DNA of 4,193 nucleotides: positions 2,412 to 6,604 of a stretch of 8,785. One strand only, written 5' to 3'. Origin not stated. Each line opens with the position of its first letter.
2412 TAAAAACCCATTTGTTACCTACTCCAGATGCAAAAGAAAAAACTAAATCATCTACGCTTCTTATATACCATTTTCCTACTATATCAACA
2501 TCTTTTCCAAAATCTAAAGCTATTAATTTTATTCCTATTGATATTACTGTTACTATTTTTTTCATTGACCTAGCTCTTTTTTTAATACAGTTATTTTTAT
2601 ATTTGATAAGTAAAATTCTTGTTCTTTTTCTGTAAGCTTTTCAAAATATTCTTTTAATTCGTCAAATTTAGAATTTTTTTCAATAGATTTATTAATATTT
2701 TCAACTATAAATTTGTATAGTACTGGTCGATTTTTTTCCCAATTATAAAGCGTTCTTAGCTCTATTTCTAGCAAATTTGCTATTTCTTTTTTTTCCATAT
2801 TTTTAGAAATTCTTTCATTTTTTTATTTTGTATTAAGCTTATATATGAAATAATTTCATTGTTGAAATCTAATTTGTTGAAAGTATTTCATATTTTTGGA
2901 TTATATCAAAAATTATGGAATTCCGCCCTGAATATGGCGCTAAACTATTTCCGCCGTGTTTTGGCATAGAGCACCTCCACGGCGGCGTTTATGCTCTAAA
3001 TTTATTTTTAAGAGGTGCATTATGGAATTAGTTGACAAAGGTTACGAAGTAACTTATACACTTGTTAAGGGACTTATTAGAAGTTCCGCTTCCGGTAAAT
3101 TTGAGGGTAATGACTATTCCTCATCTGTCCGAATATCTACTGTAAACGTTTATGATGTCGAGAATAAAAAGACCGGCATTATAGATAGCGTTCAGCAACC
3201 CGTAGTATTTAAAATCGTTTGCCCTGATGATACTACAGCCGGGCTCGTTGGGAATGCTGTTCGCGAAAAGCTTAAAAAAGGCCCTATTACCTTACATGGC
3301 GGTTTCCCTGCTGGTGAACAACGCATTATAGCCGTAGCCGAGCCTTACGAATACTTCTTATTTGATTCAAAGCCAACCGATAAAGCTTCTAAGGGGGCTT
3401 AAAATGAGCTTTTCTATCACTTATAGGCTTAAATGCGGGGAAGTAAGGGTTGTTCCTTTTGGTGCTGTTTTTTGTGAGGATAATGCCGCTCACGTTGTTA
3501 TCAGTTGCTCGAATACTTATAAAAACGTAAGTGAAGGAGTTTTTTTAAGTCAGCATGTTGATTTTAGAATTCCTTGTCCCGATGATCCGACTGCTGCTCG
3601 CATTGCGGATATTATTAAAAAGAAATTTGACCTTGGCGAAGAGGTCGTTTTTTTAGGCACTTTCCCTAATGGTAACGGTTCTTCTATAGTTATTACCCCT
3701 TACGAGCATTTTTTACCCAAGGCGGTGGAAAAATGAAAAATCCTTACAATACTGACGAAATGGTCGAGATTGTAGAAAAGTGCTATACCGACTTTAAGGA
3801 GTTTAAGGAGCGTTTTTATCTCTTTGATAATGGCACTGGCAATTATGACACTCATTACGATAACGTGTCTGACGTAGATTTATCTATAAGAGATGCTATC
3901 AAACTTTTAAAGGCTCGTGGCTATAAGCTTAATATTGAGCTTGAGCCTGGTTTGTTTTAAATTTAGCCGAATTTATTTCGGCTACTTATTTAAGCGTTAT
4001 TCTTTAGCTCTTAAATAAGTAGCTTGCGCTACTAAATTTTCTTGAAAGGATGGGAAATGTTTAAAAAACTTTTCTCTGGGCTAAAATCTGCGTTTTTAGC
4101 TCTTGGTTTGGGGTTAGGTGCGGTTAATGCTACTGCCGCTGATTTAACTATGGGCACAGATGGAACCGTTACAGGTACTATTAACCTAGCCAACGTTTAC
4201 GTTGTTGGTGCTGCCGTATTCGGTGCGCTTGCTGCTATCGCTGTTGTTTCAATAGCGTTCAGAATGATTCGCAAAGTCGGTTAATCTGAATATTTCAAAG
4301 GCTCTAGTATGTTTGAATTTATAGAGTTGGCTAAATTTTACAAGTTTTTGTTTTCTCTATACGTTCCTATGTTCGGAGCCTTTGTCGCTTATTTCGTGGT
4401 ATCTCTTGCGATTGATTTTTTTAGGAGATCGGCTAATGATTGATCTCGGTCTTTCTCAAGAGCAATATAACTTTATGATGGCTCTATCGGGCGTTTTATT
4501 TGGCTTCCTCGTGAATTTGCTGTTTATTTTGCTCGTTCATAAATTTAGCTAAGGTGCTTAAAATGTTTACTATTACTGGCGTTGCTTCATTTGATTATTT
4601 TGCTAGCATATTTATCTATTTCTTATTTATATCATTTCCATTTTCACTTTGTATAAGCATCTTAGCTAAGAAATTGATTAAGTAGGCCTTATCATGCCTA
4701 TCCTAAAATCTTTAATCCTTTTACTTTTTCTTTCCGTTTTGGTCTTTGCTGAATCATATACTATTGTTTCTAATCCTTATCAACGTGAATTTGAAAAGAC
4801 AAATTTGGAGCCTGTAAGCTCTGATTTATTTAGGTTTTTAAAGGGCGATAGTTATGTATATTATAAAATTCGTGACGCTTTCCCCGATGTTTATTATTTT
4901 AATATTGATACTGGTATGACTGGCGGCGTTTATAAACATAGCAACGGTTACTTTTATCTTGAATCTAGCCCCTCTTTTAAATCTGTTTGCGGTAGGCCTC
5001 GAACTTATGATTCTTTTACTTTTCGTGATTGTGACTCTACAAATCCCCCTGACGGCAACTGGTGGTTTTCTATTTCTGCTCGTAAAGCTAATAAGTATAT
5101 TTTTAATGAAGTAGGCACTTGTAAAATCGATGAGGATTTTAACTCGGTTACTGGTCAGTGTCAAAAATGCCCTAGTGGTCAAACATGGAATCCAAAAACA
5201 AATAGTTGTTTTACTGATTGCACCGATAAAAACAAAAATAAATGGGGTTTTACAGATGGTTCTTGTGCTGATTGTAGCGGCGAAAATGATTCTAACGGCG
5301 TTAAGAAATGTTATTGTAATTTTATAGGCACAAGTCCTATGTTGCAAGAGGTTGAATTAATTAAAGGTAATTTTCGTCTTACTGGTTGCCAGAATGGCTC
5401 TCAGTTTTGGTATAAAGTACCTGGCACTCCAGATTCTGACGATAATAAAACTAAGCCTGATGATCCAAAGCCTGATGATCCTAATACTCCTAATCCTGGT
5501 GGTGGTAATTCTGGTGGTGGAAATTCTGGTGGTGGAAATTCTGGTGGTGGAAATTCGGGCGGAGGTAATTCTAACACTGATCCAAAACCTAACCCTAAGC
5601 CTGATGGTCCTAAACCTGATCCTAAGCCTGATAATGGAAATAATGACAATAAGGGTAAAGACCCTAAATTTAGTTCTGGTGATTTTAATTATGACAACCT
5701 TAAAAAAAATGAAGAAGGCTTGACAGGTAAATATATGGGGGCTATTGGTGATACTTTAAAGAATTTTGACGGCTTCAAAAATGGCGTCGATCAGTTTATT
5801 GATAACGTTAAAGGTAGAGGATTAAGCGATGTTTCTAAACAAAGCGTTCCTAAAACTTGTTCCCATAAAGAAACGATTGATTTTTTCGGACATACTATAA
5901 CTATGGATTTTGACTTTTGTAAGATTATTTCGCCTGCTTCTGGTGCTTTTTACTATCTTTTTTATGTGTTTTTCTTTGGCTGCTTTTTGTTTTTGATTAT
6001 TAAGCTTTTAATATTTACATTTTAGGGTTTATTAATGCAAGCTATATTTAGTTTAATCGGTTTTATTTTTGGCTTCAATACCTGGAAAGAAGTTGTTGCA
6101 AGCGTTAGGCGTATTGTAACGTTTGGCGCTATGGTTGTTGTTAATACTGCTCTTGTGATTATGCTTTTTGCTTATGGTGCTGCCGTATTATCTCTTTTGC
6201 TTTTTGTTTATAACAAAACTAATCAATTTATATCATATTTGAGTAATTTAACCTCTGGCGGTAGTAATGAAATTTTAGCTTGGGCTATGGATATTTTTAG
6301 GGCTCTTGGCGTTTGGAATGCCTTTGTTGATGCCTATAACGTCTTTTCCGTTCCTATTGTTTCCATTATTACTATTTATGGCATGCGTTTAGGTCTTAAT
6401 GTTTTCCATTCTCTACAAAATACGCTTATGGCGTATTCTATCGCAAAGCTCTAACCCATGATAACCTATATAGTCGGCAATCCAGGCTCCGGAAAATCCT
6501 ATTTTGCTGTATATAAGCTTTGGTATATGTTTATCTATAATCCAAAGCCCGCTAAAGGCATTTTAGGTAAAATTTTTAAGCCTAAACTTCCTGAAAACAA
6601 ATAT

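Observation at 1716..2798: Very AT-rich three-gene antisense cassette (HTH plus two membrane or secreted unknowns) between the att site and the phage operon: candidate immunity, exclusion or abortive-infection module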

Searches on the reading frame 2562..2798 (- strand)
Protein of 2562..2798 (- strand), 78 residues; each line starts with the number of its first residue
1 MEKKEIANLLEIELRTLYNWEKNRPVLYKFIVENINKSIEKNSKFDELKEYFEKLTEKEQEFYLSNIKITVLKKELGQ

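Call 7: search_protein_families(library=pfam, proteins=[window:2562-2798:-], max_evalue=1)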
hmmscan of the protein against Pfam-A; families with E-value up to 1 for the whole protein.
window:2562-2798:- (78 aa): 4 families
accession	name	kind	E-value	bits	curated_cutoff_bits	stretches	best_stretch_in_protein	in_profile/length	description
PF13022.12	HTH_Tnp_1_2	-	0.0053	17.3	27.9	1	3-41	29-62/122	Helix-turn-helix of insertion element transposase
PF00957.27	Synaptobrevin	-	0.026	14.7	26.4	1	30-64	18-52/89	Synaptobrevin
PF14637.11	FNIP_M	-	0.044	14.4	25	1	23-77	88-142/230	Folliculin-interacting protein middle domain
PF06056.18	Terminase_5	-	0.12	12.8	20.3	1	3-22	16-35/58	Putative ATPase subunit of terminase (gpP-like)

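Call 8: search_protein_families(library=phrogs, proteins=[window:2562-2798:-], max_evalue=1)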
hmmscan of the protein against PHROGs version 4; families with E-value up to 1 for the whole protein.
window:2562-2798:- (78 aa): 13 families
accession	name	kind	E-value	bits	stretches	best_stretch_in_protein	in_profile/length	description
phrog_4745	-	DNA, RNA and nucleotide metabolism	0.0027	18.5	1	3-61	34-93/107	DNA binding protein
phrog_2538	-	head and packaging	0.0037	18.3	1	3-27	21-44/129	terminase small subunit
phrog_7735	-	integration and excision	0.018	16.4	1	2-76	7-71/99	excisionase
phrog_309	-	head and packaging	0.026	15.5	1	3-28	159-184/319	terminase small subunit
phrog_30764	-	unknown function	0.027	15.1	1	3-38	101-137/200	-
phrog_8898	-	unknown function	0.051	14.3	1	1-54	15-67/70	-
phrog_14025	-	unknown function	0.058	14.7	1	4-60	34-90/98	-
phrog_7344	-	head and packaging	0.058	14.6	1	2-24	30-52/161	terminase small subunit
phrog_409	-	transcription regulation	0.06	14.9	1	3-29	27-52/127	transcriptional regulator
phrog_4494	-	unknown function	0.061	14.8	1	2-74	20-93/109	-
phrog_33512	-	unknown function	0.073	14.3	1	16-49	11-44/128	-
phrog_20097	-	unknown function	0.084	13.8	1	22-68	15-56/59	-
phrog_29721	-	unknown function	0.15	13.3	1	18-58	12-50/96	-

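Call 9: search_protein_families(library=padloc, proteins=[window:2562-2798:-], max_evalue=1)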
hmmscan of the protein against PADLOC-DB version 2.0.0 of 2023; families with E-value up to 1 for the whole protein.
window:2562-2798:- (78 aa): 1 family
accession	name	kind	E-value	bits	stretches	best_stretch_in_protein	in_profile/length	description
PDLC04133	mad1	-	0.028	12.7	1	4-23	9-28/60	mads_1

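Call 76: search_solved_structures(query=A5, max_evalue=10, show_alignments=2)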
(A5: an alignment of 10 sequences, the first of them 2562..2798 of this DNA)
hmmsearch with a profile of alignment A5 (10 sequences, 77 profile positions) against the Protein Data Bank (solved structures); distinct sequences matched with E-value up to 10: 20.
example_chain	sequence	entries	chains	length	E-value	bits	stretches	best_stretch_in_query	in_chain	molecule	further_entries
6zdy_A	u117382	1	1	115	0.051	17.1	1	2-54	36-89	Protein S100-A9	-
6zfe_A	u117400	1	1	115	0.076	16.5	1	2-54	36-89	Protein S100-A9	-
2ao9_A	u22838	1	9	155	0.098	16.2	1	2-45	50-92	Phage protein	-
9ugr_A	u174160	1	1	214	0.12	15.9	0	9-56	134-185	Syn-F4-Link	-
1j9i_A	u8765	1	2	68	0.16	15.5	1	2-23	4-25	TERMINASE SMALL SUBUNIT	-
7lw0_A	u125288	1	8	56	0.2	15.2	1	2-23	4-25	Terminase small subunit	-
3jtg_A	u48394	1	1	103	0.21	15.1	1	16-70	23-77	ETS-related transcription factor Elf-3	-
6hn7_B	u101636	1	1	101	0.32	14.5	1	2-23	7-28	Terminase small subunit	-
2jqq_A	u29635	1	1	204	0.37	14.3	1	13-57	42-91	Conserved oligomeric Golgi complex subunit 2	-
8any_A5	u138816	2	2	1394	0.64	13.6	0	23-74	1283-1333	Leucine-rich PPR motif-containing protein, mitochondrial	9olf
4z5h_A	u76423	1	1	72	0.68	13.5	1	2-23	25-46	Antitoxin HipB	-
4mk6_A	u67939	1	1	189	0.74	13.4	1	16-56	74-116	Probable Dihydroxyacetone Kinase Regulator DHSK_reg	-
3mux_A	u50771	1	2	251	0.76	13.3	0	19-56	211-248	putative 4-hydroxy-2-oxoglutarate aldolase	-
7c2f_B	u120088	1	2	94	0.82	13.2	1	9-33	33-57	Gelsolin-like domain-containing protein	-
7tgh_B9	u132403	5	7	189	1.9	12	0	14-62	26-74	NDUB9 | NADH dehydrogenase [ubiquinone] 1 alpha subcomplex subunit 10, mitochondrial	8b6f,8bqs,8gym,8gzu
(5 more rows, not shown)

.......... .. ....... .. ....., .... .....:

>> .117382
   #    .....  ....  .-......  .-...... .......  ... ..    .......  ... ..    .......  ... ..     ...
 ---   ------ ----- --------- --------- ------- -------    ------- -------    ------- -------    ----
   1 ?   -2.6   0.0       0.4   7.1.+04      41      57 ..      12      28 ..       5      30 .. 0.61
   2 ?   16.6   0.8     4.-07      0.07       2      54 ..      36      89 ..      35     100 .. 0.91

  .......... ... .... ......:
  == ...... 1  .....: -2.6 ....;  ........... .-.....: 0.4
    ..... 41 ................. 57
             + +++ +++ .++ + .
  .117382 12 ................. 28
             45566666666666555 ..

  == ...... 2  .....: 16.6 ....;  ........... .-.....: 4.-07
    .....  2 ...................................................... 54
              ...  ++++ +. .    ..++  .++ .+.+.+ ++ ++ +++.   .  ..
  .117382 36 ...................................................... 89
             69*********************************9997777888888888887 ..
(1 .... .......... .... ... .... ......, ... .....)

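Call 77: search_protein_families(library=pfam, alignment_id=A5, max_evalue=0.1)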
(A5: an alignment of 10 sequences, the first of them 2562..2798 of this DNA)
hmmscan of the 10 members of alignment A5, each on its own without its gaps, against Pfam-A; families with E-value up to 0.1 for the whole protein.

A. member 1, window:2562-2798:- (78 aa): 3 families
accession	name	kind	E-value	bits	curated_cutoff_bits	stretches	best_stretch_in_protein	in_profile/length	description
PF13022.12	HTH_Tnp_1_2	-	0.0053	17.3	27.9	1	3-41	29-62/122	Helix-turn-helix of insertion element transposase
PF00957.27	Synaptobrevin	-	0.026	14.7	26.4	1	30-64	18-52/89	Synaptobrevin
PF14637.11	FNIP_M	-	0.044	14.4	25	1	23-77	88-142/230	Folliculin-interacting protein middle domain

B. families by the number of members that match (of 10 scanned): 32 families (the first 25 are shown)
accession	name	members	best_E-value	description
PF13022.12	HTH_Tnp_1_2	6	0.00054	Helix-turn-helix of insertion element transposase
PF16677.11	GP3_package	3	0.015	DNA-packaging protein gp3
PF00957.27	Synaptobrevin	3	0.018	Synaptobrevin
PF12728.13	HTH_17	2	6.7e-05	Helix-turn-helix domain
PF13384.12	HTH_23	2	0.00048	Homeodomain-like domain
PF06056.18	Terminase_5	2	0.0011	Putative ATPase subunit of terminase (gpP-like)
PF12844.13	HTH_19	2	0.0072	Helix-turn-helix domain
PF14637.11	FNIP_M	2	0.044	Folliculin-interacting protein middle domain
PF01381.28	HTH_3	1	3e-05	Helix-turn-helix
PF00196.25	GerE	1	0.00012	Bacterial regulatory proteins, luxR family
PF13443.12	HTH_26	1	0.00033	Cro/C1-type HTH DNA-binding domain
PF13518.12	HTH_28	1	0.0023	Helix-turn-helix domain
PF07022.19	Phage_CI_repr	1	0.0035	Bacteriophage CI repressor helix-turn-helix domain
PF16469.10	NPA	1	0.0062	Nematode polyprotein allergen ABA-1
PF04218.19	CENP-B_N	1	0.0064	CENP-B N-terminal DNA-binding domain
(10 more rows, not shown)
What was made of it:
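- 2562..2798 (-): 78-aa helix-turn-helix protein, the likely phage repressor. The HTH lies in residues 3-25, followed by a helical C-terminal half. Its stop codon overlaps the start codon of the 160-aa gene (ATGA). Weak HTH hits for this copy (calls 7, 8, 77).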

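Call 94: search_protein_families(library=ncbifam, proteins=[window:2562-2798:-], max_evalue=0.1)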
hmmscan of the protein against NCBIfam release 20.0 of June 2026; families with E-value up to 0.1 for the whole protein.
window:2562-2798:- (78 aa): 2 families
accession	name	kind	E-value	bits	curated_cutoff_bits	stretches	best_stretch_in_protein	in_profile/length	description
NF047737.1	antiphage_MADS1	equivalog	0.025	14.8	80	1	1-24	4-27/49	methylation-associated defense system helix-turn-helix domain-containing protein MAD1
NF040522.1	VC1465_fam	subfamily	0.094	12.8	70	0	3-24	12-33/111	VC1465 family Xer recombination activation factor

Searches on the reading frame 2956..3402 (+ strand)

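Call 7: search_protein_families(library=pfam, proteins=[window:2956-3402:+], max_evalue=1)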
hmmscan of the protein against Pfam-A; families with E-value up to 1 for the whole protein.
window:2956-3402:+ (148 aa): 1 family
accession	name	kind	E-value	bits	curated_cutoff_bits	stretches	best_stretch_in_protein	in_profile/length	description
PF23285.1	DUF7078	-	0.017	15.9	23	1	13-78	4-67/89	Domain of unknown function (DUF7078)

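Call 8: search_protein_families(library=phrogs, proteins=[window:2956-3402:+], max_evalue=1)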
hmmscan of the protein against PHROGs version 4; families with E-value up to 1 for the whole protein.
window:2956-3402:+ (148 aa): 1 family
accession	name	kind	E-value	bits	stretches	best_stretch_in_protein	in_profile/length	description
phrog_35624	-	unknown function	0.37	11.5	1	35-97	77-141/210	-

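Call 94: search_protein_families(library=ncbifam, proteins=[window:3022-3402:+], max_evalue=0.1)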
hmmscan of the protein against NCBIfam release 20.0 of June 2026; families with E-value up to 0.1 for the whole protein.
window:3022-3402:+ (126 aa): 1 family
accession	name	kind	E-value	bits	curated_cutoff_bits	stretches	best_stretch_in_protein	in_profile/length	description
NF008887.0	PRK11921.1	equivalog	0.035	13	635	1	26-62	21-56/396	anaerobic nitric oxide reductase flavorubredoxin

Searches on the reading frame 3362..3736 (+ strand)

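Call 7: search_protein_families(library=pfam, proteins=[window:3362-3736:+], max_evalue=1)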
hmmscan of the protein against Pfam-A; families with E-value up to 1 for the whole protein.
window:3362-3736:+ (124 aa): 1 family
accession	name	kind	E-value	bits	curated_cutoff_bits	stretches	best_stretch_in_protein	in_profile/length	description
PF00190.28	Cupin_1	-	0.19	11.8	22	1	22-63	82-126/151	Cupin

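Call 8: search_protein_families(library=phrogs, proteins=[window:3362-3736:+], max_evalue=1)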
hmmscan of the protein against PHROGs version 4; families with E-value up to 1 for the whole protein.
window:3362-3736:+ (124 aa): 1 family
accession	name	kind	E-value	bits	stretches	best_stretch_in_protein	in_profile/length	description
phrog_36776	-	unknown function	0.23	12.4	1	12-85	49-116/148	-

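Call 94: search_protein_families(library=ncbifam, proteins=[window:3404-3736:+], max_evalue=0.1)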
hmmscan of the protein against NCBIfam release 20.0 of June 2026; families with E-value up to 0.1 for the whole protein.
window:3404-3736:+ (110 aa): 0 families

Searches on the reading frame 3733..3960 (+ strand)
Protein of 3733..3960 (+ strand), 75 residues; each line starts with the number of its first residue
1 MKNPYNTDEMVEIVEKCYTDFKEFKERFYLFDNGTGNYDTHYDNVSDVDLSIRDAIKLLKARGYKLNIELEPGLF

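Call 7: search_protein_families(library=pfam, proteins=[window:3733-3960:+], max_evalue=1)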
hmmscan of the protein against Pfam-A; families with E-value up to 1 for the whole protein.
window:3733-3960:+ (75 aa): 0 families

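Call 8: search_protein_families(library=phrogs, proteins=[window:3733-3960:+], max_evalue=1)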
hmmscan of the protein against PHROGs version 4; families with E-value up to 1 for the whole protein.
window:3733-3960:+ (75 aa): 2 families
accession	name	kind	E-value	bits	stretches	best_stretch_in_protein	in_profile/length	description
phrog_14678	-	unknown function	0.006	17.8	1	9-66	43-96/98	-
phrog_24226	-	unknown function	0.078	13.6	1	16-53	183-217/222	-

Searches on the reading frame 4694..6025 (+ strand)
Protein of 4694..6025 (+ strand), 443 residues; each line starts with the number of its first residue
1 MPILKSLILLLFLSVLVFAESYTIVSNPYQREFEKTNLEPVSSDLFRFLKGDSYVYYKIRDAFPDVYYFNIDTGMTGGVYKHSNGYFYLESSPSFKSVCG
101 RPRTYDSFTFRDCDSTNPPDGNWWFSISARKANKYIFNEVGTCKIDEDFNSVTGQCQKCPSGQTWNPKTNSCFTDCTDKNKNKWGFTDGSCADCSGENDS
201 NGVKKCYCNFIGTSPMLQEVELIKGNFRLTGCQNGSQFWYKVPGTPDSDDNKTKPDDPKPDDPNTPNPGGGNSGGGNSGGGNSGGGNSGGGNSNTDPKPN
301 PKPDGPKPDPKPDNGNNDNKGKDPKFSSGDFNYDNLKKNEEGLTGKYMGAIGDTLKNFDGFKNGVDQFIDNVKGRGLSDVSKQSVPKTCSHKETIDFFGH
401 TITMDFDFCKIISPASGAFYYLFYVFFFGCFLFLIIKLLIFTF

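Call 7: search_protein_families(library=pfam, proteins=[window:4694-6025:+], max_evalue=1)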
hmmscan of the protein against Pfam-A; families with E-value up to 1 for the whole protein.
window:4694-6025:+ (443 aa): 0 families

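Call 8: search_protein_families(library=phrogs, proteins=[window:4694-6025:+], max_evalue=1)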
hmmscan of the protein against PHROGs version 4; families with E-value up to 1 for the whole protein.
window:4694-6025:+ (443 aa): 2 families
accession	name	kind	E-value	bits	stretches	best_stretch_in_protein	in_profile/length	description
phrog_8516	-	head and packaging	0.0087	16.8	1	260-292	197-229/231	virion structural protein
phrog_26120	-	unknown function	0.058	14.5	1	258-293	116-152/161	-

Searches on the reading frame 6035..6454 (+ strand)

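Call 7: search_protein_families(library=pfam, proteins=[window:6035-6454:+], max_evalue=1)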
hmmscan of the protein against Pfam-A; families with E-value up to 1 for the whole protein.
window:6035-6454:+ (139 aa): 1 family
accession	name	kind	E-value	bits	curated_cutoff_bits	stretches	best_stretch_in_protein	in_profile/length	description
PF07069.16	PRRSV_2b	-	0.046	14.7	25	1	95-123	13-41/73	Porcine reproductive and respiratory syndrome virus 2b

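Call 8: search_protein_families(library=phrogs, proteins=[window:6035-6454:+], max_evalue=1)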
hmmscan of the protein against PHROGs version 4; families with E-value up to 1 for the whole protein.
window:6035-6454:+ (139 aa): 1 family
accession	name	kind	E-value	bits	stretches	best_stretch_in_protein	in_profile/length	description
phrog_12014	-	unknown function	0.059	13.8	1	56-103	129-176/260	-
